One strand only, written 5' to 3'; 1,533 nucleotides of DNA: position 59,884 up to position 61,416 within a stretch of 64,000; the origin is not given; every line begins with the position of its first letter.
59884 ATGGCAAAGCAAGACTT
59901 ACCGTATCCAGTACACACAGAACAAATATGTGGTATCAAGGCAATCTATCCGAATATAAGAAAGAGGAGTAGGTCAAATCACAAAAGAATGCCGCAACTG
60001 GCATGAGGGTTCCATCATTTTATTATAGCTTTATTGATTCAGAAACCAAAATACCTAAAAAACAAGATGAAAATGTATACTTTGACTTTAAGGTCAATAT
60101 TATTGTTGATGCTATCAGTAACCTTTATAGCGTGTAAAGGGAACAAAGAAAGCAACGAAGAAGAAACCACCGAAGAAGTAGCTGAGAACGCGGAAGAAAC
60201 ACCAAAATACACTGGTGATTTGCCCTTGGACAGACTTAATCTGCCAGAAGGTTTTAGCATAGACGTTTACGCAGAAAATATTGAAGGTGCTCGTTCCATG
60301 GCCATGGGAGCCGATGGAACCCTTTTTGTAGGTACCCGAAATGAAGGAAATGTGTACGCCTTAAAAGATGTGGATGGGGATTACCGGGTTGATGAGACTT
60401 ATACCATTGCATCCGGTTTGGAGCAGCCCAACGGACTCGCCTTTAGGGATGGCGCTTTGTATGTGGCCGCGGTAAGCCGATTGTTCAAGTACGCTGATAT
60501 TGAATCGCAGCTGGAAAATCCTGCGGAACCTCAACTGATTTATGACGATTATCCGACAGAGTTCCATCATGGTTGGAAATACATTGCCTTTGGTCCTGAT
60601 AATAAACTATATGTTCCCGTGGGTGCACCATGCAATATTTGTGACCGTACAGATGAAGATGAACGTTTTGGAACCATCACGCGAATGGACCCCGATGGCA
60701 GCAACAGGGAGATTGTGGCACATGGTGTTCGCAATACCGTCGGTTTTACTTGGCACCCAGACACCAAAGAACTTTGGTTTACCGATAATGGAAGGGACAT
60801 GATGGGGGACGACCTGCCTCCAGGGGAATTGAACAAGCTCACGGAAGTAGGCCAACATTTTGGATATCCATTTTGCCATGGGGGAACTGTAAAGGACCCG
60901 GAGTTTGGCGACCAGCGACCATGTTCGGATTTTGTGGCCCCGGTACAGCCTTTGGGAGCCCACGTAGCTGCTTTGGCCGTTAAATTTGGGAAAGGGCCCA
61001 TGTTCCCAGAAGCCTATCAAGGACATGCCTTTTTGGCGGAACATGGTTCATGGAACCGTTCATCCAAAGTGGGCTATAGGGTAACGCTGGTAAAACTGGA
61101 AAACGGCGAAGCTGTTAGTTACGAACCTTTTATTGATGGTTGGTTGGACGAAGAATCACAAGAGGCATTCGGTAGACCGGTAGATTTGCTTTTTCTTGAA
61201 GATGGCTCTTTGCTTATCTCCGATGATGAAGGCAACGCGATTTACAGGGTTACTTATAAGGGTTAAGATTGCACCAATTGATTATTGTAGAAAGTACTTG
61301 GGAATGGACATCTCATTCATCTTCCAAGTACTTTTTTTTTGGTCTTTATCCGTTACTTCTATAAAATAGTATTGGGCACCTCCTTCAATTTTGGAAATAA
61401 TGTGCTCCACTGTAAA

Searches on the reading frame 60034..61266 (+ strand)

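Call 58: search_protein_families(library=ncbifam, proteins=[window:60034-61266:+], max_evalue=1e-10)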
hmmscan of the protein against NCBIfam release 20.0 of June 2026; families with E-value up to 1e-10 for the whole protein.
window:60034-61266:+ (410 aa): 1 family
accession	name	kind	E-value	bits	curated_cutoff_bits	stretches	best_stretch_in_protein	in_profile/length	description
TIGR02604.1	Piru_Ver_Nterm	subfamily_domain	2.5e-13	50.2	122.2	1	106-397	48-338/367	PVC-type heme-binding CxxCH protein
